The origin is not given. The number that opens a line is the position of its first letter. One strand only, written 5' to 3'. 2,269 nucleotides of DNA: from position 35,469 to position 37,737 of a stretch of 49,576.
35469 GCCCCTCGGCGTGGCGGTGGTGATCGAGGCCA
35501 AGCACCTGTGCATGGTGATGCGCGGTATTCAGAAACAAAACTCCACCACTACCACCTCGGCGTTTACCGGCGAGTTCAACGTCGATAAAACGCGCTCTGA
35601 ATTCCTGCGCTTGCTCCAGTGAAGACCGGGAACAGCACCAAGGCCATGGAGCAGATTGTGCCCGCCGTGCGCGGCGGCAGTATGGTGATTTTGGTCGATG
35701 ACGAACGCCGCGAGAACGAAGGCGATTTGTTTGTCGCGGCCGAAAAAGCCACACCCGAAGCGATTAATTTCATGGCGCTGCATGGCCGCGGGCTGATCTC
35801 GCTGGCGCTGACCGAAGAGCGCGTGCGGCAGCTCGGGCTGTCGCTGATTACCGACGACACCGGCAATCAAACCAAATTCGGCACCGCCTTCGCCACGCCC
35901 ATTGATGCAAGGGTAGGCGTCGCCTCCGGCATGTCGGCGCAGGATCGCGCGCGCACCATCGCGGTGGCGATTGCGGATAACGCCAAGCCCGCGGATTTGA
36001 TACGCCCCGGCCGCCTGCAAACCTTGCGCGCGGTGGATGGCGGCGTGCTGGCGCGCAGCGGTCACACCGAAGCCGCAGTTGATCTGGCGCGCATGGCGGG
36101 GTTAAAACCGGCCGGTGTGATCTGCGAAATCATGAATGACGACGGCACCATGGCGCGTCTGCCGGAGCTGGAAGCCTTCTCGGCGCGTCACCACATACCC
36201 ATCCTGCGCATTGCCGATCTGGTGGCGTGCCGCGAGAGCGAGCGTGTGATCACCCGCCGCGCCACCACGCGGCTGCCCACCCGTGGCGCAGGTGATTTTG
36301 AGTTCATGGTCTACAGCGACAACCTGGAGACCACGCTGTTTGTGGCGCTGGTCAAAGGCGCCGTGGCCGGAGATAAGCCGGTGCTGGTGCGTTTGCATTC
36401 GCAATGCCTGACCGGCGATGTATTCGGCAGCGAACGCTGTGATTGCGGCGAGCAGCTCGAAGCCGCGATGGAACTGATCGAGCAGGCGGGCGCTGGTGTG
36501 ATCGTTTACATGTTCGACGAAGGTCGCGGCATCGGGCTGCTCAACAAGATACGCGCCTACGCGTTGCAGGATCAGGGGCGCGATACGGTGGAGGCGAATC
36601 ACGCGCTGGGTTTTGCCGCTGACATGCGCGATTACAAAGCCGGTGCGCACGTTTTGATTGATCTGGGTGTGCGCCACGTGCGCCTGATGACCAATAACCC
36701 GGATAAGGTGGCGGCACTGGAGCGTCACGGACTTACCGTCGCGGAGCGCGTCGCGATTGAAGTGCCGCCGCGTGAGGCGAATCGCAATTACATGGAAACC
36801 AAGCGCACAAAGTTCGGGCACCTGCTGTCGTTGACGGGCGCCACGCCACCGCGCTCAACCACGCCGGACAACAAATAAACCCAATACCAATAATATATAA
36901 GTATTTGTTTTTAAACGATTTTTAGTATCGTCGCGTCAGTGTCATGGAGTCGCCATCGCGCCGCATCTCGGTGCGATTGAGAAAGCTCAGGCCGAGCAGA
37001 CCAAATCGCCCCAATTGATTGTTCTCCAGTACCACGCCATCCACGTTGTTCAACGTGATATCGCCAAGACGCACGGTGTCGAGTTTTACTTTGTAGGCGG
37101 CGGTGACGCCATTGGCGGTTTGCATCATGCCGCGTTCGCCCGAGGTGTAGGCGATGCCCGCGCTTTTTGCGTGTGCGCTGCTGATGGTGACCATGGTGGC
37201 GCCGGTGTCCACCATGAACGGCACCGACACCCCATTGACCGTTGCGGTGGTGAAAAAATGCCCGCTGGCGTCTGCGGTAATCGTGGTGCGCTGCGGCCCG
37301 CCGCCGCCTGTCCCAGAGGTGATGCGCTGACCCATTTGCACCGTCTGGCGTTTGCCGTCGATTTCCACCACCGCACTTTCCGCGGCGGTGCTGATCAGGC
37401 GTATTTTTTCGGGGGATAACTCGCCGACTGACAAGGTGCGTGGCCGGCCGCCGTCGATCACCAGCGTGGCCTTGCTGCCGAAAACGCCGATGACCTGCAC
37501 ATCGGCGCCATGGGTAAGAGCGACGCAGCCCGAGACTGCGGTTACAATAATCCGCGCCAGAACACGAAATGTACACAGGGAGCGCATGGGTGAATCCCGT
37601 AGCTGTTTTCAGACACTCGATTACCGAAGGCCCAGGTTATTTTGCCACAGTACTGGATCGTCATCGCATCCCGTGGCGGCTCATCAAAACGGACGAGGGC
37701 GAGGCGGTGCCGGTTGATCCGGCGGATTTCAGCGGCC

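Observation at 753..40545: Recurrent AT-rich 16-25 bp motif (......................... family) hugging stop codons and operon boundaries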

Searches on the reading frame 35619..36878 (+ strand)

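Call 18: search_protein_families(library=pfam, proteins=[window:35619-36878:+])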
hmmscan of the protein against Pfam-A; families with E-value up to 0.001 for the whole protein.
window:35619-36878:+ (419 aa): 2 families
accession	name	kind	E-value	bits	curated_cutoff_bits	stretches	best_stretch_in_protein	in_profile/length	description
PF00926.24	DHBP_synthase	-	4.8e-73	245.2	26.4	1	11-203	1-190/191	3,4-dihydroxy-2-butanone 4-phosphate synthase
PF00925.25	GTP_cyclohydro2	-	1.4e-67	226.8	23.3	1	214-378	3-164/165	GTP cyclohydrolase II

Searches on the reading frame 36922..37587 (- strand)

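Call 18: search_protein_families(library=pfam, proteins=[window:36922-37587:-])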
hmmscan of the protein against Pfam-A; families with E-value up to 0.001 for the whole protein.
window:36922-37587:- (221 aa): 2 families
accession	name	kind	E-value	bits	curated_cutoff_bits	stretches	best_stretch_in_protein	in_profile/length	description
PF13975.11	gag-asp_proteas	-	5.6e-25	88.2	28.2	1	114-205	2-92/92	gag-polyprotein putative aspartyl protease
PF13650.11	Asp_protease_2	-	2.1e-23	83.3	24.3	1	114-202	2-90/90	Aspartyl protease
